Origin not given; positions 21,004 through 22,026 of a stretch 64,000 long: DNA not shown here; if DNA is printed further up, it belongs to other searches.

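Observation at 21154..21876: Orphan 240-aa Gly/Ala-rich membrane protein with Cys cluster in a lower-GC island between tctC and an ABC operon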

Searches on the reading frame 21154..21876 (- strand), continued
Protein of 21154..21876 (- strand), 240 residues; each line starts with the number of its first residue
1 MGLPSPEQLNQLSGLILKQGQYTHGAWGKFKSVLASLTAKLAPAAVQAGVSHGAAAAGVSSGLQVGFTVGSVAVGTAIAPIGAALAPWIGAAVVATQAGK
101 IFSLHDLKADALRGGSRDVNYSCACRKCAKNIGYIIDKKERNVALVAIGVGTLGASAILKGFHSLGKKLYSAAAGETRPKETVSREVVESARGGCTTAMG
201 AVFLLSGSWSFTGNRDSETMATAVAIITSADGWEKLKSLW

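Call 72: search_protein_families(library=pfam, proteins=[L063:9734-11050:+, L063:8433-9251:-, L063:7576-8496:-, L063:11085-12824:-, L063:12935-13453:+, L051:2141-2884:+, L051:2881-3765:+, L051:3762-4310:+, L051:6513-9932:+, L051:10001-10693:+], max_evalue=0.01)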
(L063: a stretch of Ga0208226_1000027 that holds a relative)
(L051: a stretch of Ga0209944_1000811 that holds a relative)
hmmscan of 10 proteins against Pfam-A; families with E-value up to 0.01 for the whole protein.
L063:9734-11050:+ (438 aa): 1 family
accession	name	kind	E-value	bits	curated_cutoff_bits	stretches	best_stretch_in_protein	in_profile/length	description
PF01363.27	FYVE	-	0.00092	19.7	27.8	1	299-332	22-55/67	FYVE zinc finger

L063:8433-9251:- (272 aa): 0 families

L063:7576-8496:- (306 aa): 0 families

L063:11085-12824:- (579 aa): 0 families

L063:12935-13453:+ (172 aa): 1 family
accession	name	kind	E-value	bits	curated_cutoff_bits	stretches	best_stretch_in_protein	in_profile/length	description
PF05488.18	PAAR_motif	-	8.2e-24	84.1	27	1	93-162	1-69/70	PAAR motif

L051:2141-2884:+ (247 aa): 1 family
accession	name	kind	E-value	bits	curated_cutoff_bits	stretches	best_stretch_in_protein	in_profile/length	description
PF00497.25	SBP_bac_3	-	2.3e-05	24.6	26.4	1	42-99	5-64/132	Bacterial extracellular solute-binding proteins, family 3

L051:2881-3765:+ (294 aa): 3 families
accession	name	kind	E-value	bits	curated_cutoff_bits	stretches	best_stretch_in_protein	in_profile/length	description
PF00498.31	FHA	-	4.8e-10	40.2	20.7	1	29-95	2-66/67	FHA domain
PF20232.3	T6SS_FHA_C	-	2.3e-05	24.7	23.7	1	221-289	101-175/180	C-terminal domain of Type VI secretion system FHA protein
PF16697.10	Yop-YscD_cpl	-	0.0017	19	33.2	1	20-94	11-82/94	Inner membrane component of T3SS, cytoplasmic domain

L051:3762-4310:+ (182 aa): 1 family
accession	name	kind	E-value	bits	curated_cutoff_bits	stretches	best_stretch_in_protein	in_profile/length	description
PF12790.13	T6SS-SciN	-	8.5e-23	80.8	27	1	32-147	4-119/120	Type VI secretion lipoprotein, VasD, EvfM, TssJ, VC_A0113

L051:6513-9932:+ (1139 aa): 3 families
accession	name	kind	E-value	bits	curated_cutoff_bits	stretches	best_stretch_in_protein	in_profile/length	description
PF06761.17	IcmF-related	-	1.3e-24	87.7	27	1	496-758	36-307/308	Intracellular multiplication and human macrophage-killing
PF14331.11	IcmF-related_N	-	3.2e-15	56.6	25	1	167-413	11-257/259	IcmF-related N-terminal domain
PF06744.18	IcmF_C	-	2e-09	38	26.7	1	1005-1107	2-103/106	Type VI secretion protein IcmF C2-like domain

L051:10001-10693:+ (230 aa): 0 families

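Call 73: search_protein_representatives(alignment_id=A2)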
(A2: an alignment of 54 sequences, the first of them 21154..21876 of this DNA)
Query: 54 sequences, 238 profile positions. Proteins with E-value up to 0.001 (for the whole library): 102; up to 1e-10: 65; up to 1e-30: 34. The best 102 are listed.
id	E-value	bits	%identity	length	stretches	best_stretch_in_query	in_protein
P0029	4.7e-108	376.7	-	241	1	1-238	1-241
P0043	2.8e-87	308.6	-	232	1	1-238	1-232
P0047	9.3e-87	306.9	-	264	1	1-238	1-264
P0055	3.3e-80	285.5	-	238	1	1-238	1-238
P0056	3.4e-77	275.6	-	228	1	1-238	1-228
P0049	1.6e-74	266.8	-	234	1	1-238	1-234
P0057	1.9e-74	266.7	-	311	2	37-238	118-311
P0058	2.0e-72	260.0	-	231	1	1-238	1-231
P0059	8.3e-69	248.2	-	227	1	1-238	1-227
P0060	2.6e-68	246.6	-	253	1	1-238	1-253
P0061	4.6e-68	245.7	-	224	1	10-238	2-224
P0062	6.8e-59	215.7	-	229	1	1-238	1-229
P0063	1.5e-58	214.6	-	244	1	1-236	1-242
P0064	1.4e-57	211.4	-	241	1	1-238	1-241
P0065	2.8e-57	210.4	-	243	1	2-238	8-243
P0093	4.9e-19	85.2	-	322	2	124-236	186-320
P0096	7.2e-18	81.4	-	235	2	66-191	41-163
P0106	4.2e-13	65.8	-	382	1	62-236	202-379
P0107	1.1e-12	64.4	-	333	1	68-191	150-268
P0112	3.3e-11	59.6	-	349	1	38-191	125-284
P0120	1.8e-09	54.0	-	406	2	32-170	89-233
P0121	1.8e-09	53.9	-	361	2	17-170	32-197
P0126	1.8e-08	50.7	-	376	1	35-177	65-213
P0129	7.1e-08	48.7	-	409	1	39-166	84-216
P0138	3.5e-06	43.2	-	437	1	33-173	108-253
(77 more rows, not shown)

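Call 74: search_dna_similar(query=window:21154-21876:-, collection=plasmids, mode=protein, max_evalue=0.001)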
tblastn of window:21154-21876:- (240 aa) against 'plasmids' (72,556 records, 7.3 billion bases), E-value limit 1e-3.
Records with a match: 2; places in all: 2; records where one place covers at least 80% of the query: 0.
Best place of each record, by identity: <60% 2.
By first word of the organism name: Azospirillum 2.
By predicted mobility (MOB-suite, as given by PLSDB): non-mobilizable 2.
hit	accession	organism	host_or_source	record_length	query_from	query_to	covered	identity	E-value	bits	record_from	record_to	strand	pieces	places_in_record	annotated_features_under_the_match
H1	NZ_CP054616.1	Azospirillum oryzae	cell culture,soil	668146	71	240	71%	40.4%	5e-29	121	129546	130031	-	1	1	hypothetical protein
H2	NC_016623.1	Azospirillum lipoferum 4B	-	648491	68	240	72%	37.7%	2e-27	116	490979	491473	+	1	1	hypothetical protein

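Call 75: get_annotated_region(hit=H2, flank=15000)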
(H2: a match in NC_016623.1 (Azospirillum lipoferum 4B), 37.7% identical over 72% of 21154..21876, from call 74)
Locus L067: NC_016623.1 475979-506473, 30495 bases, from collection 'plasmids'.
description: Azospirillum lipoferum 4B plasmid AZO_p3, complete sequence
organism: Azospirillum lipoferum 4B (NCBI taxid 862719)
taxonomy: Bacteria; Pseudomonadota; Alphaproteobacteria; Rhodospirillales; Azospirillaceae; Azospirillum; Azospirillum lipoferum; Azospirillum lipoferum 4B
host: -; source: -; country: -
typing (MOB-suite, as given by PLSDB): non-mobilizable
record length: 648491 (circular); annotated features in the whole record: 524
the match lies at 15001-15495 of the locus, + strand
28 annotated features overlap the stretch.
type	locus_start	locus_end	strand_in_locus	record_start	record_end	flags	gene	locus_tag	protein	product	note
CDS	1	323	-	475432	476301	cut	-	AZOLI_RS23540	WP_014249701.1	helix-turn-helix domain-containing protein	-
CDS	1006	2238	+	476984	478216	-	-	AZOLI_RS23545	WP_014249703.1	hypothetical protein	-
CDS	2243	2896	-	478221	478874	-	-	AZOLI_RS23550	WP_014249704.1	phosphatase PAP2 family protein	-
CDS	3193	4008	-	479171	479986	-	hutG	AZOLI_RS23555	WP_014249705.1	N-formylglutamate deformylase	GO:0019557 - histidine catabolic process to glutamate and formate [Evidence IEA]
CDS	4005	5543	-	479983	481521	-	hutH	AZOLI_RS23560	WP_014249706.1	histidine ammonia-lyase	GO:0006548 - histidine catabolic process [Evidence IEA]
CDS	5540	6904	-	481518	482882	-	-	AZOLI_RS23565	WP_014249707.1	formimidoylglutamate deiminase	-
CDS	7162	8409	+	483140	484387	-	hutI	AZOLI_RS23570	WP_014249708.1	imidazolonepropionase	GO:0006548 - histidine catabolic process [Evidence IEA]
CDS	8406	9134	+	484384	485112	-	hutC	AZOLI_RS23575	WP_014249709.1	histidine utilization repressor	GO:0006355 - regulation of DNA-templated transcription [Evidence IEA]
CDS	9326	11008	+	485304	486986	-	hutU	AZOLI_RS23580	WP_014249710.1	urocanate hydratase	GO:0006548 - histidine catabolic process [Evidence IEA]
CDS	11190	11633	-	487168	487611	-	-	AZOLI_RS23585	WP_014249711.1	hypothetical protein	-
CDS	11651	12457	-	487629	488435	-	-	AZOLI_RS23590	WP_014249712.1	aminotransferase class IV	-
CDS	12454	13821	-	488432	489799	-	pabB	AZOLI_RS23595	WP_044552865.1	aminodeoxychorismate synthase component I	GO:0009396 - folic acid-containing compound biosynthetic process [Evidence IEA]; GO:0008153 - para-aminobenzoic acid ...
CDS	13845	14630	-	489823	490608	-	-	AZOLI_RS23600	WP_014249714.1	SDR family oxidoreductase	-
CDS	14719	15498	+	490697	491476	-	-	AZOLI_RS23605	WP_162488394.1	hypothetical protein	-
CDS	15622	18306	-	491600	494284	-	clpB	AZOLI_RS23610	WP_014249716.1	ATP-dependent chaperone ClpB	GO:0006457 - protein folding [Evidence IEA]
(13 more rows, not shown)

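Call 76: get_annotated_region(hit=H1, flank=15000)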
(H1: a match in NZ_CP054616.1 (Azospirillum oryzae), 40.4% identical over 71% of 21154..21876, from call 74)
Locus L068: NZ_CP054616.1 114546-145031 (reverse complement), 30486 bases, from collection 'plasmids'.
description: Azospirillum oryzae strain KACC 14407 plasmid unnamed2, complete sequence
organism: Azospirillum oryzae (NCBI taxid 286727)
taxonomy: Bacteria; Pseudomonadota; Alphaproteobacteria; Rhodospirillales; Azospirillaceae; Azospirillum; Azospirillum oryzae
host: -; source: cell culture,soil; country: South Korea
typing (MOB-suite, as given by PLSDB): non-mobilizable
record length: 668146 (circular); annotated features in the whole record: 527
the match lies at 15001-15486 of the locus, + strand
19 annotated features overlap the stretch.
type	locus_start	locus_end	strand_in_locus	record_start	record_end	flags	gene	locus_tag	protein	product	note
CDS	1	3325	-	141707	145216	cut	tssM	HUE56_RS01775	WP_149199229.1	type VI secretion system membrane subunit TssM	GO:0033103 - protein secretion by the type VI secretion system [Evidence IEA]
CDS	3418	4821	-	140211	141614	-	tssL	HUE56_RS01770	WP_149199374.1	type VI secretion system protein TssL, long form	GO:0033103 - protein secretion by the type VI secretion system [Evidence IEA]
CDS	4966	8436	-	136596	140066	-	-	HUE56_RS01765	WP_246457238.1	caspase family protein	GO:0006508 - proteolysis [Evidence IEA]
CDS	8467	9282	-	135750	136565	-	-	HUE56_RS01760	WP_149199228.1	YMGG-like glycine zipper-containing protein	-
CDS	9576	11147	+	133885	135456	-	-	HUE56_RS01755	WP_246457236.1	caspase family protein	GO:0006508 - proteolysis [Evidence IEA]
CDS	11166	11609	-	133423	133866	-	-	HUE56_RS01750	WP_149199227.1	hypothetical protein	-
CDS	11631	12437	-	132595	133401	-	-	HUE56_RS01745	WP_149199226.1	aminotransferase class IV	-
CDS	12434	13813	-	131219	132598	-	pabB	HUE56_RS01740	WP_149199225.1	aminodeoxychorismate synthase component I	GO:0009396 - folic acid-containing compound biosynthetic process [Evidence IEA]; GO:0008153 - para-aminobenzoic acid ...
CDS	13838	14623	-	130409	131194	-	-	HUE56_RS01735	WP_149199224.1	SDR family oxidoreductase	-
CDS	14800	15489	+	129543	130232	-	-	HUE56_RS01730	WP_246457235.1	hypothetical protein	-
CDS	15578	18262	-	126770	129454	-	clpB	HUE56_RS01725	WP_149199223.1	ATP-dependent chaperone ClpB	GO:0006457 - protein folding [Evidence IEA]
CDS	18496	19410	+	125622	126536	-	-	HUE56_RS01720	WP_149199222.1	LysR substrate-binding domain-containing protein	-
CDS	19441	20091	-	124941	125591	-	-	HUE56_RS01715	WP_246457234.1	OmpA family protein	-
CDS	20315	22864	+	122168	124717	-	-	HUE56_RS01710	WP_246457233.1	cation:proton antiporter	GO:0006812 - monoatomic cation transport [Evidence IEA]; GO:1902600 - proton transmembrane transport [Evidence IEA]; ...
CDS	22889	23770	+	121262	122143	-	-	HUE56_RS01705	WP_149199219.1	DMT family transporter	GO:0055085 - transmembrane transport [Evidence IEA]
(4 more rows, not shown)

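Call 77: search_protein_families(library=pfam, proteins=[P0057, P0093, P0106, P0107, P0112, P0120, P0121, P0126, P0129, P0138], max_evalue=0.01)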
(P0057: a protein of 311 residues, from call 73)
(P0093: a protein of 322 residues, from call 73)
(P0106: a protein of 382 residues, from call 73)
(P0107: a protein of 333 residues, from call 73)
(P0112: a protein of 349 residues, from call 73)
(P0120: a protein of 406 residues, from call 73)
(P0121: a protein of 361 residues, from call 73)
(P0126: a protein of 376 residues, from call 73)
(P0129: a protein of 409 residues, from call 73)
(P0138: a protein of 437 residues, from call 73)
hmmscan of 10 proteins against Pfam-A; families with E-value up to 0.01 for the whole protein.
P0057 (311 aa): 0 families

P0093 (322 aa): 0 families

P0106 (382 aa): 0 families

P0107 (333 aa): 0 families

P0112 (349 aa): 0 families

P0120 (406 aa): 1 family
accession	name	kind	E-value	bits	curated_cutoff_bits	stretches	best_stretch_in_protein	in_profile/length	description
PF01363.27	FYVE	-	6.4e-08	33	27.8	1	253-335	2-66/67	FYVE zinc finger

P0121 (361 aa): 1 family
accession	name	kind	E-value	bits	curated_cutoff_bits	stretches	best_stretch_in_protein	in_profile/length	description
PF01363.27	FYVE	-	1.6e-09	38.2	27.8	1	217-289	2-65/67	FYVE zinc finger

P0126 (376 aa): 1 family
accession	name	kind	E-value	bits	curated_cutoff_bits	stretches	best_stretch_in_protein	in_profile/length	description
PF01363.27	FYVE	-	1.9e-07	31.5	27.8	1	228-302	2-63/67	FYVE zinc finger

P0129 (409 aa): 1 family
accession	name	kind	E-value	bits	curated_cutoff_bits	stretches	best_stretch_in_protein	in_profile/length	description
PF01363.27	FYVE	-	2.2e-07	31.3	27.8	1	240-331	2-66/67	FYVE zinc finger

P0138 (437 aa): 1 family
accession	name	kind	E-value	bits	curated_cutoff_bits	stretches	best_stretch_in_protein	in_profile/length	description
PF01363.27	FYVE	-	1.9e-08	34.7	27.8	1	271-366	2-66/67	FYVE zinc finger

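Call 80: find_encoding_contigs(protein=P0129, flank=10000, max_places=3)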
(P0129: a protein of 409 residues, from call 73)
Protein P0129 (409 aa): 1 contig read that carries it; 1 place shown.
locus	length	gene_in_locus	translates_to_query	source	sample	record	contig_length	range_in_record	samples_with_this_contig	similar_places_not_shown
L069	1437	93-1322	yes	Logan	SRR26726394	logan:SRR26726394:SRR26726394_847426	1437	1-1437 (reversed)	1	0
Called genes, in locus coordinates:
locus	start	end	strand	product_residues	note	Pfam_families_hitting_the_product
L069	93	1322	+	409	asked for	PF01363:FYVE (weak)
